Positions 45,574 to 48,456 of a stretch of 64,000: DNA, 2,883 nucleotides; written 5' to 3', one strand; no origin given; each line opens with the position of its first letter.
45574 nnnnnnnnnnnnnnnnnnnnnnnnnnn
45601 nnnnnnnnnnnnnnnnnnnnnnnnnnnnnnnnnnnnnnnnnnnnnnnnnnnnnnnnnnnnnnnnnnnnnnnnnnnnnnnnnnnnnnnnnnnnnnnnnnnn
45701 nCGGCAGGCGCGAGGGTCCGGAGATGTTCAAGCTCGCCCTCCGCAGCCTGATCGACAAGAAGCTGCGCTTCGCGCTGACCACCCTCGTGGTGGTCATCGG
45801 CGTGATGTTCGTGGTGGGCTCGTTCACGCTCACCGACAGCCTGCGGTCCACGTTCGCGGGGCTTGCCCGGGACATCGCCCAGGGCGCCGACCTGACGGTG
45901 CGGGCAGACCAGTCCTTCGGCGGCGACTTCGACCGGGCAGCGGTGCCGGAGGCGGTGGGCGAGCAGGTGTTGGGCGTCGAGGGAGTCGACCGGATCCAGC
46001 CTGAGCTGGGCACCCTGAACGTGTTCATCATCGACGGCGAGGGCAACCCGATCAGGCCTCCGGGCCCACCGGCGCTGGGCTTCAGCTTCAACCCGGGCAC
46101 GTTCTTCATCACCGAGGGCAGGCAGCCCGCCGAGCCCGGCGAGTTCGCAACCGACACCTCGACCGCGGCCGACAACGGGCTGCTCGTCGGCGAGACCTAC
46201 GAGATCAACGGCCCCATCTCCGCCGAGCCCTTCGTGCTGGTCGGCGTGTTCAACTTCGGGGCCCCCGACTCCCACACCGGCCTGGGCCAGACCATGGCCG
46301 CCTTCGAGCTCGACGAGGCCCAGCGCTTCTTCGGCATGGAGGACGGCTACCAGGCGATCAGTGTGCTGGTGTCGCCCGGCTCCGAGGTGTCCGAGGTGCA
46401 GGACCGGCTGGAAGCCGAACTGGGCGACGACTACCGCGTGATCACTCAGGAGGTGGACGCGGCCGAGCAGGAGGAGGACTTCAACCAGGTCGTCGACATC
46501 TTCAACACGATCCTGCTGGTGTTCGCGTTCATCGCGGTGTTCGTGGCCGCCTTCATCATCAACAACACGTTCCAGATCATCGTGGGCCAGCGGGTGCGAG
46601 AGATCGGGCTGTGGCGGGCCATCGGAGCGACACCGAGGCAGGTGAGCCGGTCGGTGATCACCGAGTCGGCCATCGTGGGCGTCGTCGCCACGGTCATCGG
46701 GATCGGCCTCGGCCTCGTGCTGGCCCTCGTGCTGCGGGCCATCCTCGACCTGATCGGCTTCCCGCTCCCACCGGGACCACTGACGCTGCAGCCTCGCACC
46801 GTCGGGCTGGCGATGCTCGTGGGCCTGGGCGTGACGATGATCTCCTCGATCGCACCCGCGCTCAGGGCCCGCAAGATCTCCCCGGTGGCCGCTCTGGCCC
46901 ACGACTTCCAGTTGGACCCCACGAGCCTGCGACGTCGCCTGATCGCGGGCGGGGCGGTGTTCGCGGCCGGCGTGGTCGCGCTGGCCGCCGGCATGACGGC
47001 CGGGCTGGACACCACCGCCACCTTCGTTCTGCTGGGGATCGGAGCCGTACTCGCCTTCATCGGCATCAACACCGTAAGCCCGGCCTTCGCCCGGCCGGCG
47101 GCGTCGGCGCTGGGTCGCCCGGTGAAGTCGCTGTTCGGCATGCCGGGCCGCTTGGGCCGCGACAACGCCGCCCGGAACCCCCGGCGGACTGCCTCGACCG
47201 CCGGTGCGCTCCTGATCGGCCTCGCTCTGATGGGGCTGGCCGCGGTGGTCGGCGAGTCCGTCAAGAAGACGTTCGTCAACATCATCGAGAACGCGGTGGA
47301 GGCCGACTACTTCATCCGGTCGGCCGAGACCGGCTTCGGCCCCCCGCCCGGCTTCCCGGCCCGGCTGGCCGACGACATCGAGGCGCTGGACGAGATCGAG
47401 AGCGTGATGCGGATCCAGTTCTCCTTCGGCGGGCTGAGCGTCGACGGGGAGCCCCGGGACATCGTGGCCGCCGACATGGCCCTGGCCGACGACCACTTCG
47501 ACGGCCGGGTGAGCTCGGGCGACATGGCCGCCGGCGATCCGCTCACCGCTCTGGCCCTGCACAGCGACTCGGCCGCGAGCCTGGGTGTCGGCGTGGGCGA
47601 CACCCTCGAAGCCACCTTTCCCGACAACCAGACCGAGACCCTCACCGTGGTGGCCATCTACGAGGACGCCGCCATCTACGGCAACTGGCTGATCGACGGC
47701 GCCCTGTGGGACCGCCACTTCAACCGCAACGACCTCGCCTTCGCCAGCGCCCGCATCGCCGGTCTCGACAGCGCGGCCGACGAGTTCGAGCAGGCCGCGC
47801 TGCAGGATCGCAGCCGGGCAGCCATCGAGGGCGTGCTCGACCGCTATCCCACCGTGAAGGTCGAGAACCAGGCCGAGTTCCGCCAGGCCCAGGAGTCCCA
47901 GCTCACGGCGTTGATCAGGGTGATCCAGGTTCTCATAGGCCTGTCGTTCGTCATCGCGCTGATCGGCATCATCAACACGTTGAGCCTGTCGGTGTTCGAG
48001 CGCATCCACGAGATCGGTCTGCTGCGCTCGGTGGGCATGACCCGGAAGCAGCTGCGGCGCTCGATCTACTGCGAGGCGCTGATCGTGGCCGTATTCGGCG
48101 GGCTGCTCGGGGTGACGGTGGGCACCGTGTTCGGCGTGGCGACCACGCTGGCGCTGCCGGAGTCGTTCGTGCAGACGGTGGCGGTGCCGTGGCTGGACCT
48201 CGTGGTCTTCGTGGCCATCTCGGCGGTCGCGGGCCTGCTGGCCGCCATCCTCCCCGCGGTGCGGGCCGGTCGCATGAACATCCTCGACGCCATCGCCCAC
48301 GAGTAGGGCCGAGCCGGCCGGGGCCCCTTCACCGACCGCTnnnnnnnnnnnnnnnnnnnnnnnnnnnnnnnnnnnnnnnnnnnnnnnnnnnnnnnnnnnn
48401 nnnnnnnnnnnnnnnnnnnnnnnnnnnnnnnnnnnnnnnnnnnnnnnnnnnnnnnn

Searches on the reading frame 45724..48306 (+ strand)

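Call 5: search_protein_families(library=pfam, proteins=[window:45724-48306:+])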
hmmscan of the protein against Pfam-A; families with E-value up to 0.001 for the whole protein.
window:45724-48306:+ (860 aa): 2 families
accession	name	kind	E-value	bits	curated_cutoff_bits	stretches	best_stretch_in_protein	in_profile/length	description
PF02687.27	FtsX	-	1.4e-39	135.3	25.5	2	266-387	2-120/120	FtsX-like permease C-terminal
PF12704.14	MacB_PCD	-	5.9e-19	69.6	27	2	17-231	2-206/207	MacB-like periplasmic core domain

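Call 79: search_protein_families(library=ncbifam, proteins=[window:45724-48306:+], max_evalue=0.00001)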
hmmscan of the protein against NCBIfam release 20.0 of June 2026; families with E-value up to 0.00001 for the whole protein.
window:45724-48306:+ (860 aa): 10 families
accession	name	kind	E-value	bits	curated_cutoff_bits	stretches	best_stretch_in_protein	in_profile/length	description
TIGR03434.1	ADOP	subfamily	1e-30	106.5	622.3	2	242-393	658-802/803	ADOP family duplicated permease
TIGR02212.1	lolCE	equivalog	1.8e-26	93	362.45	2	185-392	194-409/411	lipoprotein-releasing ABC transporter permease subunit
NF007826.0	PRK10535.1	equivalog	9.3e-24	83.6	966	2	730-860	521-648/648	macrolide ABC transporter ATP-binding protein/permease MacB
NF038347.1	FtsX_Gpos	exception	4.3e-19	69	225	1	235-329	146-236/296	permease-like cell division protein FtsX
NF038346.1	FtsX_actino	exception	4.1e-15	55.9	250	2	698-846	146-299/308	permease-like cell division protein FtsX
NF008076.0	PRK10814.1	exception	2.5e-14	53.1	473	1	248-392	251-397/399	lipoprotein-releasing ABC transporter permease subunit LolC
TIGR00439.2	FtsX_Gneg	equivalog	3.7e-11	42.7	255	1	221-344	128-250/292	permease-like cell division protein FtsX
NF008357.0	PRK11146.1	exception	1.3e-10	40.7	439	1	188-345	200-357/414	lipoprotein-releasing ABC transporter permease subunit LolE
TIGR02213.1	lolE_release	exception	4.5e-07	29.1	540.35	0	192-345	201-354/411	lipoprotein-releasing ABC transporter permease subunit LolE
NF041854.1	ABC_perm_YbbP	equivalog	2.7e-06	25.6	999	0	227-342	211-766/806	putative ABC transporter permease subunit YbbP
